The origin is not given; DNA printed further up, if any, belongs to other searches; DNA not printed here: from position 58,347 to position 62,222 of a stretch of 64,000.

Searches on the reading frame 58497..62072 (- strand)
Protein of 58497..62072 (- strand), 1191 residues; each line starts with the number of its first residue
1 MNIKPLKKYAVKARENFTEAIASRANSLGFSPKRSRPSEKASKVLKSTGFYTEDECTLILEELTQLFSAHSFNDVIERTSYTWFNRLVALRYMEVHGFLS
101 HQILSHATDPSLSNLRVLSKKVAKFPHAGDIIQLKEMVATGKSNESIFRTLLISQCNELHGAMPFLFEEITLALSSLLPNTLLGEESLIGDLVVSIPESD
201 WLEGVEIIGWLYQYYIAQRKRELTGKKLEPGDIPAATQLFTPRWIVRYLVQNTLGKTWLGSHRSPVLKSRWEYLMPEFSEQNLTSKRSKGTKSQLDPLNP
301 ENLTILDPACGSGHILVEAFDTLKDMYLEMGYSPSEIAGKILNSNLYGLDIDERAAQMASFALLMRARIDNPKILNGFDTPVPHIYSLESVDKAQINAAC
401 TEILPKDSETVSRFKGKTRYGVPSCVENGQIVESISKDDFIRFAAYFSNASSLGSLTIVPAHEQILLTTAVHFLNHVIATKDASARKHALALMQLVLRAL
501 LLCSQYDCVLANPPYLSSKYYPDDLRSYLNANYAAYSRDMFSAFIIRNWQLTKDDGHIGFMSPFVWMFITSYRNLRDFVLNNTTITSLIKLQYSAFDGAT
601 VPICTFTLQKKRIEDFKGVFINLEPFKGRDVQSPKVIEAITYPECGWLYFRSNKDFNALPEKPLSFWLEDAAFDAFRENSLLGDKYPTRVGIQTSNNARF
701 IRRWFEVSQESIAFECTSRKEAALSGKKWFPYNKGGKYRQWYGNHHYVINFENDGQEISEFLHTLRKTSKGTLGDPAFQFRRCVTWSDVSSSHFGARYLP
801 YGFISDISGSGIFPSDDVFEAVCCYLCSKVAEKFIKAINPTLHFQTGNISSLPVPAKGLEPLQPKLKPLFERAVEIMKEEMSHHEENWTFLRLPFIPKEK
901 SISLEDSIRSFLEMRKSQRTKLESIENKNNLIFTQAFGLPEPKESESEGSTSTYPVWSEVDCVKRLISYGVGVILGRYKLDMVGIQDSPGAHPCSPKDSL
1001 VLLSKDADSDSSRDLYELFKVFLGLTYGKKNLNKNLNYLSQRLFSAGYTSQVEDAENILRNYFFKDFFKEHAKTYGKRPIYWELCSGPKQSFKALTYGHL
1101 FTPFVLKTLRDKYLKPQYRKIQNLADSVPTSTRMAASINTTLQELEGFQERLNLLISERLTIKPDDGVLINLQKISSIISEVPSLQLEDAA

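Call 5: search_protein_families(library=pfam, proteins=[window:58497-62072:-], max_evalue=0.01)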
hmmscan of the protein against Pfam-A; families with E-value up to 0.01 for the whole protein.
window:58497-62072:- (1191 aa): 4 families
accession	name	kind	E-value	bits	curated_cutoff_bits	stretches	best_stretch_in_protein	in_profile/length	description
PF07669.17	Eco57I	-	6.8e-23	82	25.3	1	345-594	2-169/171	Eco57I restriction-modification methylase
PF02384.22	N6_Mtase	-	4.4e-14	53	20.4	2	299-367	43-101/311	N-6 DNA Methylase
PF20473.4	MmeI_Mtase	-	7.4e-09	35.6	27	1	302-366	20-85/259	MmeI, DNA-methyltransferase domain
PF01170.24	UPF0020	-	0.00077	19.7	22.3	0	303-359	30-92/197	RMKL-like, methyltransferase domain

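Call 6: search_protein_families(library=ncbifam, proteins=[window:58497-62072:-], max_evalue=0.01)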
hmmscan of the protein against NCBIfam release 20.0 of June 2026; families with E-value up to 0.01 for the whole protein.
window:58497-62072:- (1191 aa): 7 families
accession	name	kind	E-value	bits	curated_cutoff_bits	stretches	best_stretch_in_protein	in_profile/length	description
NF033452.1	BREX_1_MTaseX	exception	8.4e-299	994.4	500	1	6-1176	1-1208/1210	BREX-1 system adenine-specific DNA-methyltransferase PglX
NF033455.1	BREX_6_MTaseX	exception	1.4e-103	347.5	900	3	301-854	328-902/1319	BREX-6 system adenine-specific DNA-methyltransferase PglX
NF033454.1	BREX_5_MTaseX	exception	2e-73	247.7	900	1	70-860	77-847/1404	BREX-5 system adenine-specific DNA-methyltransferase PglX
TIGR02987.1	met_A_Alw26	exception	6.5e-09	35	353.5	1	550-622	184-259/523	Alw26I/Eco31I/Esp3I family type II restriction adenine-specific DNA-methyltransferase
NF033451.1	BREX_2_MTaseX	equivalog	2.1e-07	29.1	400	1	301-367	223-290/1185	BREX-2 system adenine-specific DNA-methyltransferase PglX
TIGR03534.1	RF_mod_PrmC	equivalog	0.0057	16.1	199.1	0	502-519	153-170/253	peptide chain release factor N(5)-glutamine methyltransferase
NF047738.1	antiphage_MADS2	equivalog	0.0081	14.5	720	0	298-330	327-360/654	methylation-associated defense system DNA methyltransferase MAD2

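Call 8: search_protein_families(library=padloc, proteins=[window:58497-62072:-], max_evalue=0.001)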
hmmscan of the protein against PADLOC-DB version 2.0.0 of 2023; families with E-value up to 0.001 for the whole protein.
window:58497-62072:- (1191 aa): 59 families (the best 25 are shown)
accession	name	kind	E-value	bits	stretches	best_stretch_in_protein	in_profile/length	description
PDLC02521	PglX|PglXI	-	0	1018.9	1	1-1182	1-1170/1174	PglX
PDLC03600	REase_MTase_IIG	-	1.1e-290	965.5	1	1-1186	1-1198/1205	Type IIG restriction enzyme-methyltransferase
PDLC02641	DrmMI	-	1.2e-178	594.4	1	1-1181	1-1159/1161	DrmMI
PDLC02522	PglX|PglXI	-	4.1e-147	489.8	2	282-895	404-976/1218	PglX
PDLC02524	PglX|PglXI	-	6.3e-133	442.7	1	204-896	17-680/722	PglX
PDLC02525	PglX|PglXI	-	2.7e-130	433.8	2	1-397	1-377/607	PglX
PDLC02516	PglX|PglXI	-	2.3e-108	361.4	1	649-1179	27-581/593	PglX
PDLC02523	PglX|PglXI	-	3e-91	304.9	4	503-854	559-904/1428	PglX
PDLC02527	PglX|PglXI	-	1.3e-90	302.8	3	502-1162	553-1213/1332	PglX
PDLC02517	PglX|PglXI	-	1e-87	293.3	1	498-1177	7-688/707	PglX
PDLC02519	PglX|PglXI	-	1.8e-67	226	2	201-921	183-900/1241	PglX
PDLC02518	PglX|PglXI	-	2.4e-65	219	1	71-878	80-873/1412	PglX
PDLC02528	PglX|PglXI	-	8.3e-56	187.4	2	202-853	174-793/1125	PglX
PDLC02539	PglX|PglXI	-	8.1e-35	118.3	2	547-923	2-372/706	PglX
PDLC02535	PglX|PglXI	-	1e-31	108.2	2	202-367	176-363/731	PglX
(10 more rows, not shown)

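Call 23: find_related_loci(query=window:58497-62072:-, collection=genome_contigs, flank=10000)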
Query window:58497-62072:- (1191 aa) in genome_contigs; peptide patterns used: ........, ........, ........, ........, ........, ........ (x = any residue, [..] = any of these).
587 stretches matched a pattern; 446 encode a relative of the query (tblastn E <= 1e-3); the best 80 are kept; 80 distinct loci.
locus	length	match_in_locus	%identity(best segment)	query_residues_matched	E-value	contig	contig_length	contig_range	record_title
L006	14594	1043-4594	38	1-1185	0e+0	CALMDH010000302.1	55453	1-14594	MAG TPA_asm: uncultured Gammaproteobacteria bacterium isolate SRR8859111_bin.159_CONCOCT_v1.1_MAG genome assembly, conti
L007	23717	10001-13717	37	1-1182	0e+0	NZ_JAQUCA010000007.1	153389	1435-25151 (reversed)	MAG: Giesbergeria sp. isolate STCSWMC_12 NODE_104_length_153389_cov_9.355046_ST_CSWMC, whole genome shotgun sequence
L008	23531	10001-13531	37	1-1185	0e+0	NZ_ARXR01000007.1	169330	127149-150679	Alloalcanivorax venustensis ISO4 contig7, whole genome shotgun sequence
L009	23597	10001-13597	35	1-1188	0e+0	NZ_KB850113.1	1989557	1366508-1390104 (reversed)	Acinetobacter variabilis strain NIPH 2171 acLsq-supercont1.3, whole genome shotgun sequence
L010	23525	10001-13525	37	1-1185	0e+0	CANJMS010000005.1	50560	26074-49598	MAG: Nitrosomonadales bacterium isolate RH-23may17-230 genome assembly, contig: RH-23may17-C4720, whole genome shotgun s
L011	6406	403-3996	36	1-1185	0e+0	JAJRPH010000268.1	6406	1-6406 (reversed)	MAG: Deltaproteobacteria bacterium isolate Dive100_bin1.40 k141_644308, whole genome shotgun sequence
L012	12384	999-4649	34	1-1185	0e+0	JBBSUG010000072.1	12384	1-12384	MAG: Pyrinomonadales bacterium isolate SVL2_sbin.4 SVL2_sbin.4_k141_1033097_length_12384_cov_22.1128, whole genome shotg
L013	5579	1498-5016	35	1-1188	0e+0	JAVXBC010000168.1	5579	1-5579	MAG: Acinetobacter sp. isolate CGS5Y2-bin4 NODE_12996_length_5579_cov_61.646995, whole genome shotgun sequence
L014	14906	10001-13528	36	1-1185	0e+0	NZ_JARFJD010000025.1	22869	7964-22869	Limnobacter olei strain P1 contig25, whole genome shotgun sequence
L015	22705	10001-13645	34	1-1185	0e+0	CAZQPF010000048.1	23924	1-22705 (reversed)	MAG TPA_asm: uncultured Desulfohalobiaceae bacterium isolate SRP141376_co1_364 genome assembly, contig: NODE_4626_length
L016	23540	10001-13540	35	1-1181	0e+0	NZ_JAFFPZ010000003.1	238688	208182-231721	Desulforhopalus vacuolatus strain DSM 9700 NODE_3_length_238688_cov_29.8495, whole genome shotgun sequence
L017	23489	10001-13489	35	1-1188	0e+0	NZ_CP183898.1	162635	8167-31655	Acinetobacter towneri strain M10_NDM plasmid unnamed1, complete sequence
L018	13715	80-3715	35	1-1185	0e+0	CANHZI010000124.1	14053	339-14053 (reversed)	MAG: Oxalobacteraceae bacterium isolate RE-4nov15-228 genome assembly, contig: RE-4nov15-C6621, whole genome shotgun seq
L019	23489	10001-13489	36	1-1188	0e+0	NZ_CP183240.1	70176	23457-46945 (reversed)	Acinetobacter sp. A2 plasmid p1, complete sequence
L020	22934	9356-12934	35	1-1185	0e+0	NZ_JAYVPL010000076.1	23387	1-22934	MAG: Armatimonas sp. isolate GL72_DN_metabinner_2 GL72_DN_metabinner_2_75, whole genome shotgun sequence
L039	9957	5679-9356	34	1-1184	0e+0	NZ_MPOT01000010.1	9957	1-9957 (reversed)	MAG: Tepidanaerobacter sp. EBM-38 k99_13035, whole genome shotgun sequence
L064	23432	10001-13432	32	1-1181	0e+0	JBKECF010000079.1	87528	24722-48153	MAG: Lachnospirales bacterium isolate VLC_053 k121_19350321, whole genome shotgun sequence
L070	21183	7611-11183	34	1-1182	0e+0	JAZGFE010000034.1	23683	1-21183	MAG: Nannocystaceae bacterium isolate SCS4bin.39 SCS4bin.39_34, whole genome shotgun sequence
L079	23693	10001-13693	32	1-1182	0e+0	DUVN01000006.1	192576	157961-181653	MAG TPA_asm: Clostridiaceae bacterium isolate AS08sgBPME_403 328398_AS08, whole genome shotgun sequence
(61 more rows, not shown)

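Call 27: search_protein_families(library=padloc, proteins=[L008:4971-5783:+, L008:5698-6369:+, L008:6399-9977:+, L008:13548-14351:+, L008:14380-15744:+, L008:15914-18544:+, L008:18528-20594:+], max_evalue=0.00001)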
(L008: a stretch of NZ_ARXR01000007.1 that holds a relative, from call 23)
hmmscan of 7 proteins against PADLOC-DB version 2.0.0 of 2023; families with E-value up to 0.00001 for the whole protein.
L008:4971-5783:+ (270 aa): 8 families
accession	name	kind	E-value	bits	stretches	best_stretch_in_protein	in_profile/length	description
PDLC02457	BrxA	-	3.7e-50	168.5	1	79-269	10-200/201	BrxA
PDLC02441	BrxA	-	7.2e-47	157.9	1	79-267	18-206/209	BrxA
PDLC02439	BrxA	-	7.8e-39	131.3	1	83-269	13-199/200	BrxA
PDLC02451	BrxA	-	1.6e-28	98.2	1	81-269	11-200/201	BrxA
PDLC02443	BrxA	-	6.9e-22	76.2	1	81-262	12-191/203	BrxA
PDLC02452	BrxA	-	1e-16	59.2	1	80-243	6-169/204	BrxA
PDLC02447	BrxA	-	4.9e-11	40.8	1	79-239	7-167/199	BrxA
PDLC02446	BrxA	-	2.3e-06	25.7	1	79-236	10-168/211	BrxA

L008:5698-6369:+ (223 aa): 7 families
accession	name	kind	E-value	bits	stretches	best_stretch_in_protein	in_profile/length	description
PDLC02463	BrxB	-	5.9e-65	217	1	36-223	4-191/193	BrxB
PDLC02466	BrxB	-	9.3e-26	88.9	1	35-222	2-185/185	BrxB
PDLC02468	BrxB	-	7.1e-19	66.5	1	101-222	4-131/135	BrxB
PDLC02462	BrxB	-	1.6e-11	42.5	1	162-221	139-198/202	BrxB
PDLC02461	BrxB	-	5.2e-11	40.6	1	63-203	34-172/200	BrxB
PDLC02459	BrxB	-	4.8e-09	34.3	1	62-217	28-199/203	BrxB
PDLC02464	BrxB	-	3.7e-06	25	0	158-217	16-75/79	BrxB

L008:6399-9977:+ (1192 aa): 14 families
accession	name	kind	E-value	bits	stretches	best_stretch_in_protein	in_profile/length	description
PDLC02471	BrxC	-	0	1388.8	1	1-1191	1-1189/1190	BrxC-PglY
PDLC02491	BrxC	-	0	1014.7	1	1-775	5-784/794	BrxC-PglY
PDLC02479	BrxC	-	2.6e-258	858.6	1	1-1191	1-1172/1172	BrxC-PglY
PDLC02484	BrxC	-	1.8e-72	242.8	1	3-618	5-633/1186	BrxC-PglY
PDLC02492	BrxC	-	5.6e-69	231.2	1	830-1192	2-377/377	BrxC-PglY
PDLC02476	BrxC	-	1.2e-64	216.5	1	3-575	6-567/1180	BrxC-PglY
PDLC02483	BrxC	-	5.7e-62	208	1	8-576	12-576/1212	BrxC-PglY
PDLC02489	BrxC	-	8e-52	174.5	1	29-1191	36-1145/1146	BrxC-PglY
PDLC02493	BrxC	-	9.7e-45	151.1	1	3-414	4-395/1215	BrxC-PglY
PDLC02486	BrxC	-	1.3e-34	117.3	1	1-477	1-478/1207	BrxC-PglY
PDLC02474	BrxC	-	3.4e-33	112.8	1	228-562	230-579/1223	BrxC-PglY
PDLC02488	BrxC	-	1.5e-16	57.6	2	31-95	33-93/1240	BrxC-PglY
PDLC02775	SspC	-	1e-06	24.8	0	243-404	170-334/1064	SspC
PDLC02487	BrxC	-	4.1e-06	22.8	0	21-113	20-104/1215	BrxC-PglY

L008:13548-14351:+ (267 aa): 0 families

L008:14380-15744:+ (454 aa): 0 families

L008:15914-18544:+ (876 aa): 13 families
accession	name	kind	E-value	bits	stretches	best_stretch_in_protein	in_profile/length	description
PDLC02547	PglZ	-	7.5e-262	869.3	1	8-875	4-855/855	PglZ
PDLC02564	PglZ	-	2.9e-223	741.9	1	8-876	4-855/855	PglZ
PDLC02563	PglZ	-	3.3e-110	367.7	1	8-869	7-829/831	PglZ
PDLC02557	PglZ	-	8.6e-67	224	1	21-874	13-833/834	PglZ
PDLC02551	PglZ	-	3.9e-66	221.8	1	9-836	7-815/856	PglZ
PDLC02553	PglZ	-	1.8e-47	160.1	1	384-874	368-868/868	PglZ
PDLC02561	PglZ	-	1.9e-31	107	1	241-801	236-766/840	PglZ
PDLC02559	PglZ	-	3.6e-28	96.3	1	309-812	312-797/860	PglZ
PDLC02548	PglZ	-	3.7e-24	83.2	1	261-762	272-758/961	PglZ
PDLC02566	PglZ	-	6.4e-14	49.1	1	382-762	355-692/774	PglZ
PDLC02562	PglZ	-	1.6e-10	38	1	481-748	467-729/730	PglZ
PDLC02545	PglZ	-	1.2e-06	25.3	1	453-817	373-702/750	PglZ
PDLC02565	PglZ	-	2.1e-06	24.4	0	471-748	469-734/910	PglZ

L008:18528-20594:+ (688 aa): 5 families
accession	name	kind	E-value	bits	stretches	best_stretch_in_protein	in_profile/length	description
PDLC02506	BrxL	-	0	1141.9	1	14-688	5-680/680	BrxL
PDLC02508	BrxL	-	8.1e-205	680.1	1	16-493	3-479/698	BrxL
PDLC02509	BrxL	-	9.2e-153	507.7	2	156-492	190-531/535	BrxL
PDLC02505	BrxL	-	2.7e-88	295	1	16-471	3-468/482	BrxL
PDLC02507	BrxL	-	8e-63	210.9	1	35-468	33-465/482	BrxL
